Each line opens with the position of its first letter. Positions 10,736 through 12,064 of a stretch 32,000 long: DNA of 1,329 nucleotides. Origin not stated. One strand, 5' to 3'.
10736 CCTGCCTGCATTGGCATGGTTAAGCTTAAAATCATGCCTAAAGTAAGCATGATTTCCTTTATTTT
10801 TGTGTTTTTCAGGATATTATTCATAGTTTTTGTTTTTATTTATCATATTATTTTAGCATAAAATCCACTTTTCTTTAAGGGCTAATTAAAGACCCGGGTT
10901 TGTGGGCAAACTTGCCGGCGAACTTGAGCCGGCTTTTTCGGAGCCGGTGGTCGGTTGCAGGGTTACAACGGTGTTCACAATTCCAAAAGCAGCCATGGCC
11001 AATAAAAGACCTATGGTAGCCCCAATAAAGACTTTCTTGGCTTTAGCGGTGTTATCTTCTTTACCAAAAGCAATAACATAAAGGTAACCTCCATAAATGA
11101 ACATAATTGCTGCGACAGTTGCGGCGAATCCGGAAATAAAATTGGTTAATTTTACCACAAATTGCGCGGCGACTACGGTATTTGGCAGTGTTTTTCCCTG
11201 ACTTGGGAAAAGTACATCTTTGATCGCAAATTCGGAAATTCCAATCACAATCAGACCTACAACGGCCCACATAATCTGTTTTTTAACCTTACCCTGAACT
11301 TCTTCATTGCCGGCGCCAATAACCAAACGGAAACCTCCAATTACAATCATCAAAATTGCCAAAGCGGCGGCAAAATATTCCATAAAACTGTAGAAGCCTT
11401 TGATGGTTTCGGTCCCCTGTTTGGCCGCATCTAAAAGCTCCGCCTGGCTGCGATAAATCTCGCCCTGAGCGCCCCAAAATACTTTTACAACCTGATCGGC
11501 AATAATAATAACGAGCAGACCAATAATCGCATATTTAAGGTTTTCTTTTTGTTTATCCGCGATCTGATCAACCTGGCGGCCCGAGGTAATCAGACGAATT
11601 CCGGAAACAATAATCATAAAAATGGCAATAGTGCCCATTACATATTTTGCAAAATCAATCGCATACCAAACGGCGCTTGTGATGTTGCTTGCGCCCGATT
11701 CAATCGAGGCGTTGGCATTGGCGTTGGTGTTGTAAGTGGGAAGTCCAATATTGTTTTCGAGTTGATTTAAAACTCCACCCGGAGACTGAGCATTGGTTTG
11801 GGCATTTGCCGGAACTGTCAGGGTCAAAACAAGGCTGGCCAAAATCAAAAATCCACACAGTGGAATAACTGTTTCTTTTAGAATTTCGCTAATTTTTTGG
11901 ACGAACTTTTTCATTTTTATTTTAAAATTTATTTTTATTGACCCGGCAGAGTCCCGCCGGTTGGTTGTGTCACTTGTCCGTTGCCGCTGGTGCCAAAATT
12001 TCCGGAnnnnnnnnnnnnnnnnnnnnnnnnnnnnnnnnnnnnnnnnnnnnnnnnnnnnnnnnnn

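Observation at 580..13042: A 12.4-kb single-strand surface-structure operon with no assembly ATPase or secretion machinery in cis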

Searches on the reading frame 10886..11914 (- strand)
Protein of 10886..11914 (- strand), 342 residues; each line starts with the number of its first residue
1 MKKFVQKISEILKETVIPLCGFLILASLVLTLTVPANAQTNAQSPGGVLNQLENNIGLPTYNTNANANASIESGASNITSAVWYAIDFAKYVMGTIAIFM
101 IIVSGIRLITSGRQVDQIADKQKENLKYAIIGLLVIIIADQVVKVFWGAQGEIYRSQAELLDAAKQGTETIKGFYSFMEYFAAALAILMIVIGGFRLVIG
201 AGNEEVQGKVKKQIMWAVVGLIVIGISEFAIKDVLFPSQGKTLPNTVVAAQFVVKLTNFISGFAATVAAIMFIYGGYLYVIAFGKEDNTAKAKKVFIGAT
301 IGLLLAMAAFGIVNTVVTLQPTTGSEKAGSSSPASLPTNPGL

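Call 5: search_protein_families(library=pfam, proteins=[window:10886-11914:-], max_evalue=0.01)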
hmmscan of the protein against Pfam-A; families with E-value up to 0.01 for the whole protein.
window:10886-11914:- (342 aa): 2 families
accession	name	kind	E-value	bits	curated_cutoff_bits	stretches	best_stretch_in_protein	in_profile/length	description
PF18895.5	T4SS_pilin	-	6.2e-24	84.3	26.6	3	168-225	6-62/71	Type IV secretion system pilin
PF04956.18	TrbC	-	1.8e-07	31.7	27.9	0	249-315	37-97/98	TrbC/VIRB2 pilin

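Call 6: search_protein_families(library=ncbifam, proteins=[window:10886-11914:-], max_evalue=0.01)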
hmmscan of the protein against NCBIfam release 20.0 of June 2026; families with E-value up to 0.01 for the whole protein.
window:10886-11914:- (342 aa): 2 families
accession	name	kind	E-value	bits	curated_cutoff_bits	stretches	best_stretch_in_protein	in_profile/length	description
NF045849.1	ICE_MMCAP2_0565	equivalog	6.1e-09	35.5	40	1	168-224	7-66/80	Mbov_0395 family pilin-like conjugal transfer protein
NF038392.1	div_DrpB_YedR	equivalog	0.00026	21.2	50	1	171-226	14-69/86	cell division protein DrpB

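Call 10: search_protein_families(library=ncbifam, proteins=[window:10886-11914:-], max_evalue=10)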
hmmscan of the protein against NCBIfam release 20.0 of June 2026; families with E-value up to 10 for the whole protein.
window:10886-11914:- (342 aa): 5 families
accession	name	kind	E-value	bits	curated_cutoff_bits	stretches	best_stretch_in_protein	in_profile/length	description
NF045849.1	ICE_MMCAP2_0565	equivalog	6.1e-09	35.5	40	3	168-224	7-66/80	Mbov_0395 family pilin-like conjugal transfer protein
NF038392.1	div_DrpB_YedR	equivalog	0.00026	21.2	50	2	171-226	14-69/86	cell division protein DrpB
NF041742.1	WGxxGxxG_fam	subfamily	0.045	14.3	35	1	22-66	8-39/69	WGxxGxxG family protein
NF043065.1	MMSYN1_0478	equivalog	1.2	9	170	1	87-193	6-105/190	MFS transporter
NF042414.1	CLC_0170_fam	subfamily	2.9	7.9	30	2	97-139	5-47/56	CLC_0170 family protein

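Call 14: find_encoding_contigs(protein=window:10886-11914:-, flank=10000, max_places=6)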
Protein window:10886-11914:- (342 aa): 4 contigs read that carry it; 2 places shown.
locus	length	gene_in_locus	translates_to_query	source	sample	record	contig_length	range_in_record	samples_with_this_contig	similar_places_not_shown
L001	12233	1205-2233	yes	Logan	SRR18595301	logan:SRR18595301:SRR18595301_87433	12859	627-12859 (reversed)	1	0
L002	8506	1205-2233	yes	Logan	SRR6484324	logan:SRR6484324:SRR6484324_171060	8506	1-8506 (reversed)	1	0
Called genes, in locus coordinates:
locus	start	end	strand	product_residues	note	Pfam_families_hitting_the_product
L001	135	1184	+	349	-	PF18895:T4SS_pilin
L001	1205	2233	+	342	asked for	PF04956:TrbC (faint), PF18895:T4SS_pilin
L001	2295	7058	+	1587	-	PF18895:T4SS_pilin, PF21027:Sde0182_C (faint), PF22352:K319L-like_PKD (faint), PF18911:PKD_4 (weak), PF00801:PKD (weak), PF18911:PKD_4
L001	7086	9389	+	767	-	PF18911:PKD_4, PF00801:PKD, PF18911:PKD_4, PF00801:PKD, PF18911:PKD_4, PF00801:PKD, PF18911:PKD_4, PF00801:PKD, +2 more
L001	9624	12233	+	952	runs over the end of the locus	-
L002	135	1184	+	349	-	PF18895:T4SS_pilin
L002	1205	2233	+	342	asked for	PF04956:TrbC (faint), PF18895:T4SS_pilin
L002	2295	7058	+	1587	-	PF18895:T4SS_pilin, PF21027:Sde0182_C (faint), PF22352:K319L-like_PKD (faint), PF18911:PKD_4 (weak), PF00801:PKD (weak), PF18911:PKD_4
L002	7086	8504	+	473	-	?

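Call 17: find_homologous_proteins(query=window:10886-11914:-, max_evalue=0.001)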
Query window:10886-11914:- (342 aa): 152 proteins with E <= 0.001 among 8000 candidates; the best 120 are listed.
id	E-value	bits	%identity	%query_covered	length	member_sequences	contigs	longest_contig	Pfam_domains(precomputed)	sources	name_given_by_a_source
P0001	8.6e-211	717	100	100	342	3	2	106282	PF18895.6,PF04956.19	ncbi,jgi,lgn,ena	ncbi:MAG: hypothetical protein WC843_02975 [Candidatus Gracilibacteria bacterium]|jgi:hypothetical p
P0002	1.8e-187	640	87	100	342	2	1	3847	PF18895.6,PF04956.19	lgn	-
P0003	3.7e-150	518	70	99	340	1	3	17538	PF18895.6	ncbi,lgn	-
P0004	2.8e-120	419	63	94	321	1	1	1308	PF18895.6,PF04956.19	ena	-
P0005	1.0e-117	411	59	99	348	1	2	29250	PF18895.6,PF04956.19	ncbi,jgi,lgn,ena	-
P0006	2.4e-116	406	58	99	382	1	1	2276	PF18895.6,PF04956.19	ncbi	-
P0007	4.0e-116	406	57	99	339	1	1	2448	PF18895.6,PF04956.19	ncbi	-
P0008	6.6e-112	392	56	97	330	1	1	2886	PF18895.6,PF04956.19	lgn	-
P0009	3.0e-111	390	60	93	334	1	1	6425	PF18895.6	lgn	-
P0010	1.1e-108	381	58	96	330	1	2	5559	PF18895.6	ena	-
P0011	1.7e-108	381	60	93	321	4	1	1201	PF18895.6,PF04956.19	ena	-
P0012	4.0e-105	370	53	96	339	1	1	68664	PF19297.5,PF18895.6,PF04956.19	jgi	jgi:cytochrome c biogenesis protein CcdA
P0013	4.6e-105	369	54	99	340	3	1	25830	PF18895.6,PF04956.19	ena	-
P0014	3.7e-104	366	54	98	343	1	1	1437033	PF18895.6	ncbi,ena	-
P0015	8.6e-104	365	55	98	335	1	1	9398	PF18895.6,PF04956.19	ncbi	-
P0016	1.1e-103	365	51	99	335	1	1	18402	PF18895.6,PF04956.19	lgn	-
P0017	2.3e-103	364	53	99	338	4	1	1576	PF18895.6,PF04956.19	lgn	-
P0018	1.0e-101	358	54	96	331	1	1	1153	PF18895.6,PF04956.19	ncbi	-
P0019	1.5e-101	358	61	82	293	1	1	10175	PF18895.6,PF04956.19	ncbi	-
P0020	4.9e-101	356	53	99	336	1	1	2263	PF18895.6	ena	-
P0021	4.2e-100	353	52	99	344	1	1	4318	PF18895.6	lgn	-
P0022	7.2e-100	352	53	98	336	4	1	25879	PF18895.6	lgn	-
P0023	1.1e-99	352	52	99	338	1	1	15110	PF18895.6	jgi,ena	-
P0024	2.1e-99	351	51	97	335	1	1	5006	PF18895.6,PF04956.19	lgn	-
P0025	3.0e-98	347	51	97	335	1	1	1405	PF18895.6,PF04956.19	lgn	-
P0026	1.3e-97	345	52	98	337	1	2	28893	PF18895.6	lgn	-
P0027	1.5e-97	345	51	99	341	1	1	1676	PF18895.6,PF04956.19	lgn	-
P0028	2.3e-97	344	55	89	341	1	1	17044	PF18895.6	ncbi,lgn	-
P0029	5.2e-97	343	52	94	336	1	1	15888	PF18895.6,PF04956.19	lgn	-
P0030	7.5e-97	342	53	91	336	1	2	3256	PF18895.6,PF04956.19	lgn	-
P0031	8.1e-97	342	52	96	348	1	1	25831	PF18895.6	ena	-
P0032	1.2e-96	342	53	93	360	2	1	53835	PF18895.6,PF04956.19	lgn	-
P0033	1.3e-96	342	50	99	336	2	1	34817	PF18895.6,PF04956.19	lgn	-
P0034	1.3e-96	342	58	79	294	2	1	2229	PF18895.6,PF04956.19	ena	-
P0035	5.9e-96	340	49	99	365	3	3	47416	PF18895.6,PF04956.19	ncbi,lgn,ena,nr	ncbi:MAG TPA: pilin [Candidatus Gracilibacteria bacterium]|nr:pilin [Candidatus Gracilibacteria bact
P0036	7.3e-96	339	53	89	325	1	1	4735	PF18895.6,PF04956.19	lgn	-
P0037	8.3e-96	339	49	98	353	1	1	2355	PF18895.6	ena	-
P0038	1.4e-95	338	50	99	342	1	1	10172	PF18895.6,PF04956.19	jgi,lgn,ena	-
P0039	2.2e-95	338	53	94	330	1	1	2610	PF18895.6,PF04956.19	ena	-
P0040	2.3e-95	338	55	82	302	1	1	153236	PF18895.6,PF04956.19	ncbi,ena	-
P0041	2.5e-95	337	56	88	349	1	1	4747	PF18895.6,PF04956.19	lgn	-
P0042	3.8e-95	337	51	94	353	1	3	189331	PF18895.6,PF04956.19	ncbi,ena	-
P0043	1.2e-94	335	52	98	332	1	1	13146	PF18895.6,PF04956.19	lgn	-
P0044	5.7e-94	333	55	88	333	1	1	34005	PF18895.6,PF04956.19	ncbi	ncbi:pilin [Pseudomonadota bacterium]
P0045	3.6e-93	330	51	93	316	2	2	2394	PF18895.6,PF13520.13,PF04956.19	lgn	-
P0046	4.5e-93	330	53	85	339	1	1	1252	PF18895.6,PF04956.19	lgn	-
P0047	4.6e-93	330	51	90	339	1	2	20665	PF18895.6,PF04956.19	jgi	jgi:hypothetical protein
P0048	6.5e-93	330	51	92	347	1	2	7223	PF18895.6,PF04956.19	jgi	jgi:hypothetical protein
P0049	1.2e-92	329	49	99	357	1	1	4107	PF18895.6,PF04956.19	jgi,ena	-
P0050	2.7e-92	327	51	93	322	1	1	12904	PF18895.6,PF04956.19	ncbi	-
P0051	3.7e-92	327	50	92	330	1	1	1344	PF18895.6,PF04956.19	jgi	jgi:hypothetical protein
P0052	5.3e-92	327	49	92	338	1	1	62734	PF18895.6,PF04956.19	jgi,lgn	jgi:hypothetical protein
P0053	3.7e-91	324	54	85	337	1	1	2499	PF18895.6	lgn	-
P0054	5.0e-91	323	52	85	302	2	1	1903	PF18895.6,PF04956.19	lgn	-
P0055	6.6e-91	323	49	92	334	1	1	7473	PF18895.6,PF04956.19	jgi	-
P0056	7.7e-91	323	49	93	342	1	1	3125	PF18895.6,PF04956.19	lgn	-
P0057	2.6e-90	321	51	92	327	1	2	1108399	PF18895.6,PF04956.19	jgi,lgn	jgi:hypothetical protein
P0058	3.3e-90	321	50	84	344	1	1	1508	PF18895.6,PF02322.21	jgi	jgi:hypothetical protein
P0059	9.1e-90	319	49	94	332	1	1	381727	PF18895.6,PF04956.19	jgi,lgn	jgi:hypothetical protein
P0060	5.1e-89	317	50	92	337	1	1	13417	PF18895.6,PF04956.19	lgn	-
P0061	2.6e-88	314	54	80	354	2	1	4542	PF18895.6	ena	-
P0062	2.8e-88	314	50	90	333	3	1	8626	PF18895.6,PF04956.19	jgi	jgi:hypothetical protein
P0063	4.9e-88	314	54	77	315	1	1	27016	PF18895.6,PF04956.19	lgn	-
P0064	8.7e-88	313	48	92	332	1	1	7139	PF18895.6,PF04956.19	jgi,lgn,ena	-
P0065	6.5e-87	310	49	85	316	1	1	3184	PF18895.6,PF04956.19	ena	-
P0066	8.0e-87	310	50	93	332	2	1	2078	PF18895.6,PF04956.19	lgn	-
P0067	9.3e-87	309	48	91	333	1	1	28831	PF18895.6,PF19607.5,PF04956.19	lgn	-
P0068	3.5e-86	307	50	88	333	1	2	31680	PF18895.6,PF04956.19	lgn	-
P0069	1.3e-85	306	51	89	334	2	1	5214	PF18895.6,PF04956.19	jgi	jgi:hypothetical protein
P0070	3.5e-85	304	49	87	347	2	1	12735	PF18895.6,PF02322.21,PF04956.19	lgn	-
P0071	2.2e-83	298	47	93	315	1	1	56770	PF18895.6,PF04956.19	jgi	-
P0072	8.0e-83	296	49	82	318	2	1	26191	PF18895.6,PF04956.19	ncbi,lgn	-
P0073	1.1e-82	296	48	89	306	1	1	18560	PF18895.6,PF04956.19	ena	-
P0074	1.3e-82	296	48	95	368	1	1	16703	PF18895.6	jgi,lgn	jgi:lysylphosphatidylglycerol synthetase-like protein (DUF2156 family)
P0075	2.6e-82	295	58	68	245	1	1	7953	PF18895.6,PF04956.19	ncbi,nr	ncbi:MAG TPA: pilin, partial [Candidatus Gracilibacteria bacterium]|nr:pilin [Candidatus Gracilibact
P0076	3.4e-82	294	47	92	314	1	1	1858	PF18895.6,PF04956.19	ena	-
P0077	4.4e-81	291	54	77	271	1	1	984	PF18895.6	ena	-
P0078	4.7e-81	291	45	98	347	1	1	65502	PF18895.6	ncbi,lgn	-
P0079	7.5e-80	287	45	89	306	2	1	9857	PF18895.6,PF04956.19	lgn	-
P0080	2.8e-79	285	44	93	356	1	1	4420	PF18895.6,PF04956.19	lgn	-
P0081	2.8e-79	285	48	83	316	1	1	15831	PF18895.6,PF02322.21,PF04956.19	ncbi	-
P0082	2.0e-78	282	47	83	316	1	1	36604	PF18895.6,PF02322.21,PF04956.19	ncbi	ncbi:pilin [Patescibacteria group bacterium]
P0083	4.6e-78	281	46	92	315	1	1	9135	PF18895.6,PF04956.19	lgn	-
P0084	1.2e-77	279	44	93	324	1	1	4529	PF18895.6,PF04956.19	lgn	-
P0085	2.5e-77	278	46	83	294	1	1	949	PF18895.6,PF04956.19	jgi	jgi:cytochrome bd-type quinol oxidase subunit 2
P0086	1.3e-76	276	43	84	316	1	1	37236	PF18895.6,PF02322.21,PF04956.19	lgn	-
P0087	1.0e-75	273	50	80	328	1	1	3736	PF18895.6,PF04956.19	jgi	jgi:hypothetical protein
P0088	1.0e-75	273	47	84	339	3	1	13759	PF18895.6,PF04956.19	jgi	-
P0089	1.5e-75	273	43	91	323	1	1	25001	PF18895.6,PF04956.19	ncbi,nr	ncbi:hypothetical protein GF376_01005 [Candidatus Peregrinibacteria bacterium]|nr:hypothetical prote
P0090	1.5e-73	266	43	91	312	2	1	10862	PF18895.6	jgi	-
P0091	3.3e-73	265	45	87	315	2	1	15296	PF18895.6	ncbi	ncbi:hypothetical protein ACFLZH_04945 [Patescibacteria group bacterium]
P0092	8.3e-73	263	45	89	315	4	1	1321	PF18895.6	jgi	jgi:cytochrome bd-type quinol oxidase subunit 2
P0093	1.7e-72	262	43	97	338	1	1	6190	PF18895.6,PF04956.19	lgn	-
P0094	4.1e-72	261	43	90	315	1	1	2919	PF18895.6,PF04956.19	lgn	-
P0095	8.4e-72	260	43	87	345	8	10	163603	PF18895.6,PF04956.19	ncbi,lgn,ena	-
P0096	9.3e-72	260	45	84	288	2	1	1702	PF18895.6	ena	-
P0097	1.5e-71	259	43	90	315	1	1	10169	PF18895.6,PF04956.19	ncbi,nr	ncbi:hypothetical protein GF369_02650 [Candidatus Peregrinibacteria bacterium]|nr:hypothetical prote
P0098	3.1e-71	258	42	90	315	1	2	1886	PF18895.6,PF04956.19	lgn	-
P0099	4.0e-71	258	40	94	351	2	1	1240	PF18895.6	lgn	-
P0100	4.0e-71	258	45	82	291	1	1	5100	PF18895.6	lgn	-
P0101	6.2e-71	257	42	88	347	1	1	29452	PF18895.6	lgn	-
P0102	9.0e-71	257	47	82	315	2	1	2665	PF18895.6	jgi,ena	-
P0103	1.1e-70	257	42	89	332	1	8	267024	PF18895.6,PF04956.19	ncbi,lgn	-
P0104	1.8e-70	256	45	82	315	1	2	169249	PF18895.6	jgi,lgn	jgi:Ca2+/Na+ antiporter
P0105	3.7e-70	255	40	94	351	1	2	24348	PF18895.6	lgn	-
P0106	4.1e-70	255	41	91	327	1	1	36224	PF18895.6,PF04956.19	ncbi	-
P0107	4.7e-70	254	44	84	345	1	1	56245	PF18895.6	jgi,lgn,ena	-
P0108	1.1e-69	253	41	92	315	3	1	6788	PF18895.6,PF04956.19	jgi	-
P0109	1.2e-69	253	44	82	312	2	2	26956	PF18895.6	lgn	-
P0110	1.4e-69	253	45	89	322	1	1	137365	PF07786.19,PF18895.6,PF04956.19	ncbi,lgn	-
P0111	3.6e-69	252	43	89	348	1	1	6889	PF18895.6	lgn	-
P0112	1.1e-68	250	44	82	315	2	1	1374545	PF18895.6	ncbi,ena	-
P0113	1.7e-68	249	44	81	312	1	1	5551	PF18895.6,PF04956.19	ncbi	-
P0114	2.1e-68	249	41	92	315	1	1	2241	PF18895.6,PF04956.19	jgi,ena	-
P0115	2.5e-68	249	42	90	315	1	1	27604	PF18895.6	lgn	-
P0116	3.3e-68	248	41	98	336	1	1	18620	PF18895.6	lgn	-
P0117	3.7e-68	248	40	91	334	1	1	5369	PF18895.6,PF04956.19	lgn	-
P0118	1.3e-67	246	57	59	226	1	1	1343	PF18895.6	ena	-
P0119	1.7e-67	246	41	89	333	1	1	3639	PF18895.6,PF04956.19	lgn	-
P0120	2.2e-67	246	40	96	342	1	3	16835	PF18895.6,PF19607.5,PF02322.21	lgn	-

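Call 22: find_encoding_contigs(protein=P0014, flank=10000, max_places=2)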
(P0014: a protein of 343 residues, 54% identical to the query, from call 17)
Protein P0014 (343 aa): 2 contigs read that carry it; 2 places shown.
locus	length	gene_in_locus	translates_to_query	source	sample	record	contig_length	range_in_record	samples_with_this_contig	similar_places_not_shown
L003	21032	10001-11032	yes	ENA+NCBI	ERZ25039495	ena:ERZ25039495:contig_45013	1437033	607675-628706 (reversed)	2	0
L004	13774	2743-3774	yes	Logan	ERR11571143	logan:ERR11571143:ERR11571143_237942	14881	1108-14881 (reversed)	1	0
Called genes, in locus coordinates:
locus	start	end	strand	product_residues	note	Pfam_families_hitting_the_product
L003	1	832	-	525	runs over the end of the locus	-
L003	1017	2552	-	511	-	PF13522:GATase_6, PF13537:GATase_7, PF00156:Pribosyltran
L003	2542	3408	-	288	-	PF00763:THF_DHG_CYH, PF02882:THF_DHG_CYH_C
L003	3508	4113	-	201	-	PF02223:Thymidylate_kin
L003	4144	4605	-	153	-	PF00692:dUTPase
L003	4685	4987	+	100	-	-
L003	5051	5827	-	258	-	PF00687:Ribosomal_L1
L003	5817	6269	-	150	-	PF18920:DUF5671 (weak)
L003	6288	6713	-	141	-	PF03946:Ribosomal_L11_N, PF00298:Ribosomal_L11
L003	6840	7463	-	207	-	-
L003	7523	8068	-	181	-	PF02357:NusG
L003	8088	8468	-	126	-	PF00584:SecE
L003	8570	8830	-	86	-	-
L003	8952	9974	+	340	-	PF04956:TrbC (faint), PF18895:T4SS_pilin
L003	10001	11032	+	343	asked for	PF18895:T4SS_pilin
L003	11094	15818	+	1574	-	PF18895:T4SS_pilin, PF18911:PKD_4 (weak), PF21027:Sde0182_C (faint), PF00801:PKD (weak), PF18911:PKD_4 (weak), PF22352:K319L-like_PKD (faint), PF00801:PKD, PF18911:PKD_4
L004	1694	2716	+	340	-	PF04956:TrbC (faint), PF18895:T4SS_pilin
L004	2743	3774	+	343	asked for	PF18895:T4SS_pilin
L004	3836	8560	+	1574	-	PF18895:T4SS_pilin, PF18911:PKD_4 (weak), PF21027:Sde0182_C (faint), PF00801:PKD (weak), PF18911:PKD_4 (weak), PF22352:K319L-like_PKD (faint), PF00801:PKD, PF18911:PKD_4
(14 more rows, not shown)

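Call 23: find_encoding_contigs(protein=P0112, flank=10000, max_places=2)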
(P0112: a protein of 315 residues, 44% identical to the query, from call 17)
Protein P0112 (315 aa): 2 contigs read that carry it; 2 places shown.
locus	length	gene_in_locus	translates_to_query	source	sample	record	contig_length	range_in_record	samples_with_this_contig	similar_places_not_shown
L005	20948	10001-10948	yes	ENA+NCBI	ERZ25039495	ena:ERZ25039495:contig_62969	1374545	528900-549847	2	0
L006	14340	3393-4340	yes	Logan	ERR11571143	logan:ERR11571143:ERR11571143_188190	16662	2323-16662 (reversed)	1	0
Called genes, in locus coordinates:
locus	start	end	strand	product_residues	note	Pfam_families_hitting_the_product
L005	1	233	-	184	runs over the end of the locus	PF00989:PAS, PF13426:PAS_9, PF08447:PAS_3 (weak)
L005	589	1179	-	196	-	PF02223:Thymidylate_kin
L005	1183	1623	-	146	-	PF00692:dUTPase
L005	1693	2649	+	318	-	PF07136:DUF1385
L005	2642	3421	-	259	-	PF00687:Ribosomal_L1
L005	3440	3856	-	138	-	PF18920:DUF5671 (weak)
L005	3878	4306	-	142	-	PF03946:Ribosomal_L11_N, PF00298:Ribosomal_L11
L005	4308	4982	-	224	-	-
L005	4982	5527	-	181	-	PF02357:NusG, PF00467:KOW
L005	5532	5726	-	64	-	PF00584:SecE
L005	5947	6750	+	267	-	-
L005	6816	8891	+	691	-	-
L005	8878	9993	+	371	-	PF04956:TrbC (faint), PF18895:T4SS_pilin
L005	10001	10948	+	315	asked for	PF18895:T4SS_pilin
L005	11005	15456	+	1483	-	PF18895:T4SS_pilin, PF18911:PKD_4 (weak), PF22352:K319L-like_PKD (weak), PF21027:Sde0182_C (faint), PF00801:PKD, PF18911:PKD_4, PF00801:PKD (weak), PF18911:PKD_4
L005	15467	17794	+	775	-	-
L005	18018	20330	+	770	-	-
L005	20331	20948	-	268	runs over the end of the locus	PF02754:CCG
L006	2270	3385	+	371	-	PF04956:TrbC (faint), PF18895:T4SS_pilin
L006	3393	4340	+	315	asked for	PF18895:T4SS_pilin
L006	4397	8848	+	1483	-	PF18895:T4SS_pilin, PF18911:PKD_4 (weak), PF22352:K319L-like_PKD (weak), PF21027:Sde0182_C (faint), PF00801:PKD, PF18911:PKD_4, PF00801:PKD (weak), PF18911:PKD_4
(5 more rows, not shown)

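Call 24: find_encoding_contigs(protein=P0057, flank=10000, max_places=2)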
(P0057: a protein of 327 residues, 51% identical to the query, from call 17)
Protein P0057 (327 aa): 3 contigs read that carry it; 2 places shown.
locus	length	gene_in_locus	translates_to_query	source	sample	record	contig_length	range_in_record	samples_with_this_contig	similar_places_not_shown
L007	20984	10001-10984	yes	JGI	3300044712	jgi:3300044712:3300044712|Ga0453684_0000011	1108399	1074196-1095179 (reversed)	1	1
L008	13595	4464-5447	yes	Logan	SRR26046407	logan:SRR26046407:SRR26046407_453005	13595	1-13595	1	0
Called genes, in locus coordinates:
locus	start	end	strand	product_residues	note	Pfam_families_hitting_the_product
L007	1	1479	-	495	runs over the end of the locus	PF13522:GATase_6, PF13537:GATase_7, PF00156:Pribosyltran (weak)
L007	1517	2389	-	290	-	PF00763:THF_DHG_CYH, PF02882:THF_DHG_CYH_C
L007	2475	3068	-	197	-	PF02223:Thymidylate_kin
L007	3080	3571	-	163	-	PF00692:dUTPase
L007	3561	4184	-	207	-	PF23023:Anti-Pycsar_Apyc1 (weak), PF00753:Lactamase_B, PF13483:Lactamase_B_3 (weak)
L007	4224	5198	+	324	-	PF07136:DUF1385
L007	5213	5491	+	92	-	-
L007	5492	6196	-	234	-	PF00687:Ribosomal_L1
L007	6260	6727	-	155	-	PF18920:DUF5671 (faint)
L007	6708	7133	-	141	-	PF03946:Ribosomal_L11_N, PF00298:Ribosomal_L11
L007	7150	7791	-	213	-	-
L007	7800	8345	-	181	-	PF02357:NusG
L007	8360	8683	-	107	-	PF00584:SecE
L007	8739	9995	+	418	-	PF18895:T4SS_pilin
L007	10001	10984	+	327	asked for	PF04956:TrbC (faint), PF18895:T4SS_pilin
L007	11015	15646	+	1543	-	PF18895:T4SS_pilin, PF22352:K319L-like_PKD (faint), PF21027:Sde0182_C (faint), PF18911:PKD_4, PF00801:PKD, PF18911:PKD_4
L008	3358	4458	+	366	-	PF18895:T4SS_pilin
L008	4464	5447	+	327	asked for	PF04956:TrbC (faint), PF18895:T4SS_pilin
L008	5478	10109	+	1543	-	PF18895:T4SS_pilin, PF22352:K319L-like_PKD (faint), PF21027:Sde0182_C (faint), PF18911:PKD_4, PF00801:PKD, PF18911:PKD_4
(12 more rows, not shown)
